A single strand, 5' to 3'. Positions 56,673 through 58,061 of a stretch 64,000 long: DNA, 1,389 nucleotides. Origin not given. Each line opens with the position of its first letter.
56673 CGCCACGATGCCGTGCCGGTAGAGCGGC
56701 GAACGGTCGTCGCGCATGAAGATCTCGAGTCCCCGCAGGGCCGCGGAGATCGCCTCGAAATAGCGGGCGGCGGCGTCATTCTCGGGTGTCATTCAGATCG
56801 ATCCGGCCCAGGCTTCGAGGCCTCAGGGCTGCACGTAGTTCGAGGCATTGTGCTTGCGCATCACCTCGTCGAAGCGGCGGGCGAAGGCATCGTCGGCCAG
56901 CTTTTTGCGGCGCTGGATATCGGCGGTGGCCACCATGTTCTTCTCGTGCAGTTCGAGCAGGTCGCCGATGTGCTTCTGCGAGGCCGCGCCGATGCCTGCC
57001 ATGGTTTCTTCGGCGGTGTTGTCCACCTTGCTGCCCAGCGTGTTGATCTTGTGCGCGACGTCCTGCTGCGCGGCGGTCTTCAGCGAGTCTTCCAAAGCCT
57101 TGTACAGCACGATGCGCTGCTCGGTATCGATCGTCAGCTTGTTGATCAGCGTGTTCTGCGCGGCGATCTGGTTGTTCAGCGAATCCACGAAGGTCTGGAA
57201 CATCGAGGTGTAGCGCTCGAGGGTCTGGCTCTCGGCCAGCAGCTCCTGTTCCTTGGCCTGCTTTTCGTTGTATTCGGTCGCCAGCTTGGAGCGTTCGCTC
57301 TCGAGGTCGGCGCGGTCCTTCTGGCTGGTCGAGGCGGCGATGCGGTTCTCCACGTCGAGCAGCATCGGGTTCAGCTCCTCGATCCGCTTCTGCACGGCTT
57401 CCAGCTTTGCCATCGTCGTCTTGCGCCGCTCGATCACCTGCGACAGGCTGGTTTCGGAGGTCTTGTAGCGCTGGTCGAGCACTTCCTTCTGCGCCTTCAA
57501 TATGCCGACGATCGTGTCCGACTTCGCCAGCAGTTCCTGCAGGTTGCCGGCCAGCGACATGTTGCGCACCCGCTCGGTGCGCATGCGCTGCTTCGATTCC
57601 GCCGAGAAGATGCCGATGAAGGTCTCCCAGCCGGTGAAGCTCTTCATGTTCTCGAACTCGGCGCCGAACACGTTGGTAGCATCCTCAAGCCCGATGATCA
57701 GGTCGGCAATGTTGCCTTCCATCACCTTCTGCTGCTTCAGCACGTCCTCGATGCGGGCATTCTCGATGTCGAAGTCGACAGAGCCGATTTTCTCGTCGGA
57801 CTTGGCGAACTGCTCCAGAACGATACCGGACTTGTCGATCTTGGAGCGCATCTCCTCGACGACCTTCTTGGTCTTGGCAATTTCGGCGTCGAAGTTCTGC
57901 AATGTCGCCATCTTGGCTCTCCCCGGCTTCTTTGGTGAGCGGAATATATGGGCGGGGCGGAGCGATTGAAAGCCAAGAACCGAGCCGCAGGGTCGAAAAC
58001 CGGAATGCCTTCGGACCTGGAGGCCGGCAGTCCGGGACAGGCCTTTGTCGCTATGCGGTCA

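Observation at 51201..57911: Uncharacterised five-gene operon: coiled-coil protein, orphan, classic AAA+ ATPase, orphan, membrane-anchored protein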

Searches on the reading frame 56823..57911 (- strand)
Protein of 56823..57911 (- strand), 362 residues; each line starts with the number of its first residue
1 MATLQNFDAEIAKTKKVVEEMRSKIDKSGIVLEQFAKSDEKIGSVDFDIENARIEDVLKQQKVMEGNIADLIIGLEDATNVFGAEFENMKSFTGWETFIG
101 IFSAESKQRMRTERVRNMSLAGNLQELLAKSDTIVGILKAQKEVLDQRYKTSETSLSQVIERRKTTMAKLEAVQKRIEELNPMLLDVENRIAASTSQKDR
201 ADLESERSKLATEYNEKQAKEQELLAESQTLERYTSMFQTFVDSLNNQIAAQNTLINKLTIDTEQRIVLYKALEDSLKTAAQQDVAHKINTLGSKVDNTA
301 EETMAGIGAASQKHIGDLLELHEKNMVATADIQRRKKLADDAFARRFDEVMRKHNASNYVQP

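Call 4: search_protein_families(library=pfam, proteins=[window:56823-57911:-], max_evalue=0.01)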
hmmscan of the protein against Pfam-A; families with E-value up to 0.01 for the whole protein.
window:56823-57911:- (362 aa): 0 families

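Call 5: search_protein_families(library=ncbifam, proteins=[window:56823-57911:-], max_evalue=0.01)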
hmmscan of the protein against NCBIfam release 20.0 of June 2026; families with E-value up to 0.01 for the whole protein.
window:56823-57911:- (362 aa): 0 families

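Call 6: search_protein_families(library=padloc, proteins=[window:56823-57911:-], max_evalue=0.01)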
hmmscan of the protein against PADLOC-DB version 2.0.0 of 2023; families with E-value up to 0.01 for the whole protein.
window:56823-57911:- (362 aa): 0 families

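Call 10: search_solved_structures(query=window:56823-57911:-, max_evalue=1)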
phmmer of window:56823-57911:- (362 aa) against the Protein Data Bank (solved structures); distinct sequences matched with E-value up to 1: 6.
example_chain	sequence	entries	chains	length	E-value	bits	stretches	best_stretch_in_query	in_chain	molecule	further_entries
3gn4_A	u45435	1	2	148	0.04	16.7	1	109-180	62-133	Myosin-VI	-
2ld3_A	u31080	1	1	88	0.12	15.2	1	121-187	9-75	Myosin VI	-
6gje_B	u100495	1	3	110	0.34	13.7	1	107-193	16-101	Cubilin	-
3ozu_A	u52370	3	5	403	0.36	13.6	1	18-99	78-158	Flavohemoprotein | Flavohemoglobin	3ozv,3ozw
1cqx_A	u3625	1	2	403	0.36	13.6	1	18-99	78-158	FLAVOHEMOPROTEIN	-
5x56_A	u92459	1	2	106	0.41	13.4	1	52-104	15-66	Photosystem II repair protein PSB27-H1, chloroplastic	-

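Call 13: find_homologous_proteins(query=window:56823-57911:-)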
Query window:56823-57911:- (362 aa): 1754 proteins with E <= 0.001 among 6731 candidates; the best 120 are listed.
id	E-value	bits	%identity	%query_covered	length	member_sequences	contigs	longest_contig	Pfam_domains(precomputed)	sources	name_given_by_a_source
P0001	2.1e-210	715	95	100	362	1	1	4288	-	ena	-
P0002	3.8e-210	715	95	100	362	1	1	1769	-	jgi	jgi:hypothetical protein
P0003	1.3e-204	696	92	100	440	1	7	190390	-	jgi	jgi:phage-related protein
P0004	1.1e-203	693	92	100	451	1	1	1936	-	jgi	jgi:hypothetical protein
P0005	1.2e-203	693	92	100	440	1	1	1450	-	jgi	jgi:hypothetical protein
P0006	7.8e-199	677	89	100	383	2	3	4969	-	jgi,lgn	jgi:hypothetical protein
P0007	8.9e-199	677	90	100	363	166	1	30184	-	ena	-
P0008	1.1e-198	677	89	100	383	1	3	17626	-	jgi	jgi:hypothetical protein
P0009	2.1e-198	676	89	100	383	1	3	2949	-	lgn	-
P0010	2.5e-198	676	89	100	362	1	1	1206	-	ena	-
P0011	7.3e-198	674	89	100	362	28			-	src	-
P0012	8.3e-198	674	89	100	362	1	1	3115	-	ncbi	-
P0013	1.3e-197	674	89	100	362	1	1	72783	-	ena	-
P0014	1.9e-197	673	88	100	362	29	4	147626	-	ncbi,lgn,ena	-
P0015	2.6e-197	673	88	100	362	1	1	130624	-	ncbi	-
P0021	7.4e-197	671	88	100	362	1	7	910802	-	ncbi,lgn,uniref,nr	ncbi:hypothetical protein [Mesorhizobium sp. Z1-4]|uniref:hypothetical protein n=1 Tax=Mesorhizobium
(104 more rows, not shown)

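Call 14: find_encoding_contigs(protein=P0021, flank=10000, max_places=3)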
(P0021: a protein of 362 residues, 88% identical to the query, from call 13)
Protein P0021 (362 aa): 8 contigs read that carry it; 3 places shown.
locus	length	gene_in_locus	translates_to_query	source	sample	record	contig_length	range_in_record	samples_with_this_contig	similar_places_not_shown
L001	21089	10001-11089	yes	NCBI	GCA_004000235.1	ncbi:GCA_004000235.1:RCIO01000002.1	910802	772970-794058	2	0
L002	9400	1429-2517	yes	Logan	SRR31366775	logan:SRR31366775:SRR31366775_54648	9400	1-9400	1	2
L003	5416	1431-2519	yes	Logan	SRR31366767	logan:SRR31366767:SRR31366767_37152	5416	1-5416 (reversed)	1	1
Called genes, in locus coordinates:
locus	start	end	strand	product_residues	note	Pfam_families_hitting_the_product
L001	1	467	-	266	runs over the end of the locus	PF00588:SpoU_methylase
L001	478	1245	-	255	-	PF13883:CREG_beta-barrel, PF01243:PNPOx_N, PF10615:DUF2470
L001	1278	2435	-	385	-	PF02515:CoA_transf_3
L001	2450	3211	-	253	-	PF00106:adh_short, PF13561:adh_short_C2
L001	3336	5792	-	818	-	PF00512:HisKA, PF02518:HATPase_c, PF00072:Response_reg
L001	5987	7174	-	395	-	PF00005:ABC_tran, PF13304:AAA_21 (faint), PF00571:CBS (faint)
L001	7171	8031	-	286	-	PF00528:BPD_transp_1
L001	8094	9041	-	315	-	PF04069:OpuAC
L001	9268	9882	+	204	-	PF00265:TK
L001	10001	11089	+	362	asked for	-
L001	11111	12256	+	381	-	-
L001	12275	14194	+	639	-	PF00004:AAA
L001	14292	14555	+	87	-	PF02604:PhdYeFM_antitox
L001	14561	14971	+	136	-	PF01850:PIN (weak)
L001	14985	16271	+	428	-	PF20343:DUF6638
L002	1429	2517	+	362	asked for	-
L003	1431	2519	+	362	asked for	-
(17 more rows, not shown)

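Call 16: search_protein_families(library=pfam, proteins=[window:56823-57911:-], max_evalue=10)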
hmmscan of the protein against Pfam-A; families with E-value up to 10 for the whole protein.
window:56823-57911:- (362 aa): 7 families
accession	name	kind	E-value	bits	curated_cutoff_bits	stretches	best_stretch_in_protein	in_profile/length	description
PF10473.14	CENP-F_leu_zip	-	0.011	16.2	34.5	1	137-211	56-130/140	Leucine-rich repeats of kinetochore protein Cenp-F/LEK1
PF20813.2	FhbB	-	0.14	12.9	27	1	246-285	4-43/80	Factor H binding protein B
PF23991.1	DUF7310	-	0.17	12.8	40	2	141-197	24-80/83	Coiled-coil region of unknown function (DUF7310)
PF00621.25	RhoGEF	-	1.1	9.9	27.6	1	176-283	47-157/180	RhoGEF domain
PF21521.3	MYO6_lever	-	2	9.1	27.3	1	109-179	59-129/141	Myosin VI, lever arm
PF00435.27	Spectrin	-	6.3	7.8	29.9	1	124-215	3-90/105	Spectrin repeat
PF04399.18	Glutaredoxin2_C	-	6.4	7.1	32.8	0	3-48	45-90/130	Glutaredoxin 2, C terminal domain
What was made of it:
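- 56823..57911 (-): g1: a 362-aa soluble, Cys-free, all-helical elongated bundle. It is the hub protein of the system. No Pfam, NCBIfam or PADLOC hit (calls 4-6, 16).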

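Call 24: search_protein_representatives(protein=window:56823-57911:-)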
Query: 362 residues. Proteins with E-value up to 0.001 (for the whole library): 294; up to 1e-10: 200; up to 1e-30: 80. The best 150 are listed.
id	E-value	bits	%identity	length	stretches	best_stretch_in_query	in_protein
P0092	1.5e-194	661.7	88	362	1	1-361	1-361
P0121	5.8e-130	449.7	79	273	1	89-360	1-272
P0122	1.1e-113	396.2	79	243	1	1-243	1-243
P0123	1.3e-107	376.3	55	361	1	1-359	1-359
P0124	8.4e-107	373.6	94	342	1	167-361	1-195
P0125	1.3e-102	359.8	69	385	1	1-279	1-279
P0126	7.1e-97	341.0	85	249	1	1-196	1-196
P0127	5.8e-87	308.5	81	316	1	159-352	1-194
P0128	2.9e-86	306.2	83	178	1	1-178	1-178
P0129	1.3e-84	300.8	86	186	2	144-259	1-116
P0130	4.4e-75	269.5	43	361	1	16-359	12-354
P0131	6.2e-75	269.0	87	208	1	183-338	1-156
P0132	1.1e-72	261.6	89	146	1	218-361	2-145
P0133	1.9e-71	257.5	42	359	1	6-359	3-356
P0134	9.5e-71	255.2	39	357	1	14-359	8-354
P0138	1.6e-64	234.8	41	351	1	2-349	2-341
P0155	5.0e-50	187.2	35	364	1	9-357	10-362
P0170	8.5e-44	166.7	32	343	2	2-272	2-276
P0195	6.6e-32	127.7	28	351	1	38-359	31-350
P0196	6.7e-32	127.7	32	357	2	41-278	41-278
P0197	8.9e-32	127.3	28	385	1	24-355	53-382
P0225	1.8e-24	103.2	29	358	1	46-355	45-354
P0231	1.2e-23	100.6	27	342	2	5-286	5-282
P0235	1.4e-22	97.0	27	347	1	33-356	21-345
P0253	1.9e-19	86.8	27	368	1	38-315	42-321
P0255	2.4e-19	86.5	27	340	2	3-277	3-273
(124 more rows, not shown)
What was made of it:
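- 56823..57911 (-): The family is small: 294 clusters at 50% identity (call 24).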

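Call 26: search_solved_structures(query=A1, max_evalue=10)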
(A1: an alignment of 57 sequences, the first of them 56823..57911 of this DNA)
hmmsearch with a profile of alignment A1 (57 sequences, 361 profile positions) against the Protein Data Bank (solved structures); distinct sequences matched with E-value up to 10: 64 (the best 60 are shown).
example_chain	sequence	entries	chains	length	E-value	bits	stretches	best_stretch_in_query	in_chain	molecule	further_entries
9tls_A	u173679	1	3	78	2.5e-05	26.7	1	162-225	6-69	Sc-apCC-2-KLHL20-3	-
9rgy_A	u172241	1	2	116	0.00018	23.9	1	131-221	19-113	sc-apCC3-CW-0NTT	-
9rgx_A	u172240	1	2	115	0.0008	21.8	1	131-220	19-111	sc-apCC3-ACW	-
6gao_A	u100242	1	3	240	0.0022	20.4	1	144-255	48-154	Outer capsid protein sigma-1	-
9r1o_A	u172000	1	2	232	0.0022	20.3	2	168-222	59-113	sc-apCC-6-DPH-NR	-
4zry_B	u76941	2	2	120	0.0023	20.3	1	159-243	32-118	Keratin, type II cytoskeletal 1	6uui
5y05_A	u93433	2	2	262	0.0024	20.2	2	138-216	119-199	msmeg_4306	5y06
9rgv_A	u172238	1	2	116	0.0047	19.3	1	131-221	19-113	sc-apCC3-CW1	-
6gaj_A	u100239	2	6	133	0.01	18.2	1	158-263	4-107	Outer capsid protein sigma-1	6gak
2ld3_A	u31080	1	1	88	0.011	18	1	123-198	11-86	Myosin VI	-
9tll_A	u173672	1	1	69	0.011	18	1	162-224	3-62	Sc-apCC-2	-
9tlu_C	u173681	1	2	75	0.015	17.6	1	162-214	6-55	Sc-apCC-2-BCL-xL-3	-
3tnu_B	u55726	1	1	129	0.015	17.6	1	154-232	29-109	Keratin, type II cytoskeletal 5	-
6jfv_B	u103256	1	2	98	0.019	17.3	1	155-239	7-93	Keratin, type II cytoskeletal 5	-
6e7e_A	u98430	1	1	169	0.02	17.2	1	141-253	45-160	Inclusion membrane protein A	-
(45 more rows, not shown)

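Call 32: find_related_loci(query=A3, collection=genome_contigs, flank=10000)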
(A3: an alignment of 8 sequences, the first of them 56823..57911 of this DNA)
Query A3 (362 aa) in genome_contigs; peptide patterns used: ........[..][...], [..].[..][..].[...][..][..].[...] (x = any residue, [..] = any of these).
600 stretches matched a pattern (row limit reached: there are more); 590 encode a relative of the query (tblastn E <= 1e-3); the best 80 are kept; 80 distinct loci.
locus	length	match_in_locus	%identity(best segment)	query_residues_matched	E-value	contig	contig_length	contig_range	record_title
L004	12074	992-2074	91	1-361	0e+0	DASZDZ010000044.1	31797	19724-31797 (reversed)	MAG TPA_asm: Pseudaminobacter sp. isolate SMAG_U6481 k141_113500, whole genome shotgun sequence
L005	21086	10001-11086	90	1-362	0e+0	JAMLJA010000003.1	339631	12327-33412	MAG: Rhizobiaceae bacterium isolate ACE_NR_PROT6 ACE_NR_PROT6_3, whole genome shotgun sequence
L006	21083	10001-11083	89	1-361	0e+0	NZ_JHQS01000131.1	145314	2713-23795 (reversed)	Mesorhizobium amorphae strain CCBAU 01570 C1327, whole genome shotgun sequence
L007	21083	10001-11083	89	1-361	0e+0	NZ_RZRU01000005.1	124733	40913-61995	Mesorhizobium sp. M7A.F.Ca.US.008.03.1.1 NODE_5_length_308554_cov_8.15811_seq1, whole genome shotgun sequence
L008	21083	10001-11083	89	1-361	0e+0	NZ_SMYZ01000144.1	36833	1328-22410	Mesorhizobium norvegicum strain 10.2.2 10-2-2_contig_145, whole genome shotgun sequence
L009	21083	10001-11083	89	1-361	0e+0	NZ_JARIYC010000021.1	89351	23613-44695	Mesorhizobium ciceri strain LMG 14989 contig00021, whole genome shotgun sequence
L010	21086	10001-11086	88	1-362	0e+0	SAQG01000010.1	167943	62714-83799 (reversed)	MAG: Mesorhizobium sp. isolate N.Ca.IN.012.02.1 NODE_10_length_167943_cov_14.583991, whole genome shotgun sequence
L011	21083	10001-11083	89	1-361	0e+0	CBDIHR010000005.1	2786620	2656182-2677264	MAG: Aminobacter sp. isolate 72f7bcb1-d657-43c6-a58a-dd0a9cc9d391 genome assembly, contig: contig_5, whole genome shotgu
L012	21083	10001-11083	89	1-361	0e+0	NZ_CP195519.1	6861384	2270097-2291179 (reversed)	Mesorhizobium sp. WSM4083 chromosome, complete genome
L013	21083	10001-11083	89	1-361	0e+0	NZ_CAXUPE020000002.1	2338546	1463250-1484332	Mesorhizobium sp. LjNodule214 LJN214c2, whole genome shotgun sequence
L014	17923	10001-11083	88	1-361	0e+0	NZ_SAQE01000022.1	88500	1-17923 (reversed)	MAG: Mesorhizobium sp. isolate N.Ca.IN.012.14.1 NODE_22_length_88500_cov_13.069071, whole genome shotgun sequence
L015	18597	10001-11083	88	1-361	0e+0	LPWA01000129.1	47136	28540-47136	Mesorhizobium loti strain UFLA 01-765 contig_48, whole genome shotgun sequence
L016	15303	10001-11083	89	1-361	0e+0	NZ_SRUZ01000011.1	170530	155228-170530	Mesorhizobium sp. M8A.F.Ca.ET.218.01.1.1 NODE_11_length_170530_cov_19.8044, whole genome shotgun sequence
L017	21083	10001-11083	89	1-361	0e+0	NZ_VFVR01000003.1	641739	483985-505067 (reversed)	Mesorhizobium sp. B2-3-12 contig_3, whole genome shotgun sequence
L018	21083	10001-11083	89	1-361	0e+0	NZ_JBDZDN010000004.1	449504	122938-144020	Mesorhizobium sp. KR9-304 contig4, whole genome shotgun sequence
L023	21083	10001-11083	88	1-361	0e+0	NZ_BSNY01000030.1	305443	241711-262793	Mesorhizobium huakuii strain NBRC 15243 sequence30, whole genome shotgun sequence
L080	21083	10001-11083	83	1-361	0e+0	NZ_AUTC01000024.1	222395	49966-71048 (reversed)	Sinorhizobium fredii USDA 205 contig12, whole genome shotgun sequence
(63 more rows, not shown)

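Call 33: find_encoding_contigs(protein=P0133, flank=10000, max_places=3)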
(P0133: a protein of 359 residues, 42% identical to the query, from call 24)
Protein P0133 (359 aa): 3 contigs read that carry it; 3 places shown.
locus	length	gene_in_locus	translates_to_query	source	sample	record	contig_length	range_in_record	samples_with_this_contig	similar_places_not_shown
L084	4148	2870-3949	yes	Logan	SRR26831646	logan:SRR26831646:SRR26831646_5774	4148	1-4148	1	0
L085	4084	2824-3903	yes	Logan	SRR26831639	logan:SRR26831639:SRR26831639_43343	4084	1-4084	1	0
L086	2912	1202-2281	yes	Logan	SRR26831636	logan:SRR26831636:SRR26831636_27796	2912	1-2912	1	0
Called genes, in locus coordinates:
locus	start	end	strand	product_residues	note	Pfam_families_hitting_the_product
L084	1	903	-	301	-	?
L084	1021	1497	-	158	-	-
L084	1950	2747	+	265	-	PF03734:YkuD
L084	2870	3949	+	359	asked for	-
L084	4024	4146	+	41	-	?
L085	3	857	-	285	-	?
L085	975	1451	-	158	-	-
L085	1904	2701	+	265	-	PF03734:YkuD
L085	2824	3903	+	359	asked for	-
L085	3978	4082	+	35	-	?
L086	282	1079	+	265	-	PF03734:YkuD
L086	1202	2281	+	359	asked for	-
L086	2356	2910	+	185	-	?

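Call 36: predict_structure(alignment_id=A1)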
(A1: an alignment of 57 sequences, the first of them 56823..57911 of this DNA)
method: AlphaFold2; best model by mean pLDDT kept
length: 362 residues; sequences in the alignment: 57
mean_pLDDT: 83.9   pTM: 0.79
mean pLDDT of the five models: 83.9, 82.8, 82.7, 80.7, 79.4
residues with pLDDT >= 90: 168; 70-90: 129; 50-70: 52; < 50: 13
segments of 3 or more residues with pLDDT < 50: 289-293, 360-362
pLDDT, mean of each block of 10 residues (from residue 1): 77 91 90 82 72 88 90 88 81 89 88 79 84 92 95 95 97 98 98 97 97 97 93 93 94 93 85 72 52 53 52 61 63 88 90 73 38
secondary structure, 60 per line:
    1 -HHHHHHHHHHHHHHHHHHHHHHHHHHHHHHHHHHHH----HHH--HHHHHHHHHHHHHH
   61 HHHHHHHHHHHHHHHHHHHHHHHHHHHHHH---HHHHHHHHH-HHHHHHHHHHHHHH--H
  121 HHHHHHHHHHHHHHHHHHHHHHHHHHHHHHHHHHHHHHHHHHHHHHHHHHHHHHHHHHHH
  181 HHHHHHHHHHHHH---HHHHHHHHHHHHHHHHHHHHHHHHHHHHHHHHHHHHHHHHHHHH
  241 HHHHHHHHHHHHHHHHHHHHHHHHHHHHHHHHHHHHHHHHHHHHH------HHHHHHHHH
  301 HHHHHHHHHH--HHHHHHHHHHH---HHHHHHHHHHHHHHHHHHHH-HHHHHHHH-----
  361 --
elements in order: H2-37 H47-90 H94-102 H104-117 H120-193 H197-285 H292-310 H313-323 H327-346 H348-355
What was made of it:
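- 56823..57911 (-): The AF2 model has pLDDT 84 and pTM 0.79, with helices at 2-37, 47-90, 120-193 and 197-285 (call 36).
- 57552..57641 (-): g1 tip motif, residues 91-120 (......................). It is specific to g1 proteins encoded next to g2/AAA/DUF6638. It lies between the long helices of the model (call 36).
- On PspA/Vipp1/ESCRT-III superfamily (g1): The model has pLDDT 84 (call 36).
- g1 is all-helical with a long hairpin (call 36).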

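Call 38: fold_search(model_id=the predicted structure, library=pdb)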
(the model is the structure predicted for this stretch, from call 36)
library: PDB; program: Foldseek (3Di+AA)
matches with E <= 10: 779; with E <= 0.001: 0
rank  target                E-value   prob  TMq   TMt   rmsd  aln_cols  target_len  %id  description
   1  8ga7                  5.1e-03  0.97  0.21  0.17  36.8       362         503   15  Geometrically programmable nanomaterial construction using regularized protein building blocks (released 2024-03-13)
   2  6r1j_D                8.1e-03  1.00  0.35  0.45  11.6       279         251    9  Structure of the soluble AhlC triple head mutant of the tripartite alpha-pore forming toxin, AHL, from Aeromonas hydro (released 2019-07-10)
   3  7a0g_EEE              1.1e-02  0.99  0.28  0.30  15.1       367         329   11  Structure of the SmhB pore of the tripartite alpha-pore forming toxin, Smh, from Serratia marcescens. (released 2021-03-31)
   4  7a0g_AAA              1.4e-02  0.98  0.28  0.30  14.1       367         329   10  Structure of the SmhB pore of the tripartite alpha-pore forming toxin, Smh, from Serratia marcescens. (released 2021-03-31)
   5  9mg8_B                1.6e-02  0.84  0.20  0.20  34.6       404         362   14  Crystal Structure of b-iTHR-110 (released 2025-12-17)
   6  4k1p_A                1.9e-02  0.99  0.32  0.34  21.6       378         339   11  Structure of the NheA component of the Nhe toxin from Bacillus cereus (released 2013-09-18)
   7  4k1p_F                2.0e-02  0.97  0.27  0.29  23.1       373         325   12  Structure of the NheA component of the Nhe toxin from Bacillus cereus (released 2013-09-18)
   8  9mg8_A                2.2e-02  0.66  0.20  0.20  36.3       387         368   13  Crystal Structure of b-iTHR-110 (released 2025-12-17)
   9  2nrj                  2.4e-02  0.91  0.28  0.29  21.4       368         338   14  Crystal Structure of Hemolysin binding component from Bacillus cereus (released 2006-11-14)
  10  6tao_B                2.7e-02  0.89  0.23  0.23  22.8       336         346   14  The cytotoxin MakE from Vibrio cholerae (released 2020-11-18)
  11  4k1p_B                2.8e-02  0.99  0.32  0.34  23.3       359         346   12  Structure of the NheA component of the Nhe toxin from Bacillus cereus (released 2013-09-18)
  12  6w08_A                2.9e-02  0.94  0.29  0.29  23.2       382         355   14  Crystal Structure of Motility Associated Killing Factor E from Vibrio cholerae (released 2020-03-11)
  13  4k1p_H                3.4e-02  0.99  0.31  0.33  24.3       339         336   12  Structure of the NheA component of the Nhe toxin from Bacillus cereus (released 2013-09-18)
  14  6gy7_A                3.4e-02  0.57  0.18  0.19  36.4       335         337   14  Crystal structure of XaxB from Xenorhabdus nematophil (released 2018-07-25)
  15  6grj_E                3.5e-02  0.98  0.34  0.36  12.2       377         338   10  Structure of the AhlB pore of the tripartite alpha-pore forming toxin, AHL, from Aeromonas hydrophila. (released 2019-07-03)
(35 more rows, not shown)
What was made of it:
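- On ClyA-family alpha-pore-forming toxins (g1): Best E is 0.008 and TM is 0.3-0.5 (call 38).
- Closest known: ClyA-family alpha-pore-forming toxins. Same: These are the best, though weak, structural matches (call 38).
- E is 0.008-0.1, TM is up to 0.53 on the target, and Foldseek probability is 0.9-1.0 (call 38).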

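Call 43: find_related_loci(query=A3, collection=viral_contigs, flank=10000)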
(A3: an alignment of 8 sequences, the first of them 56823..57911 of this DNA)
Query A3 (362 aa) in viral_contigs; peptide patterns used: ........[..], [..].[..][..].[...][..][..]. (x = any residue, [..] = any of these).
21 stretches matched a pattern; 1 encode a relative of the query (tblastn E <= 1e-3); 1 distinct loci.
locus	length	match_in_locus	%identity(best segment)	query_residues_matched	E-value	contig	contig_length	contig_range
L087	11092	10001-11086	86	1-362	0e+0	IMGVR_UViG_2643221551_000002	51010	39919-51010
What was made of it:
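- On Known anti-phage defence systems (all five genes): There is one edge hit in viral contigs (call 43).
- There is only one edge hit in viral contigs (call 43). Only one edge hit was found in 2.9 million viral contigs (call 43).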
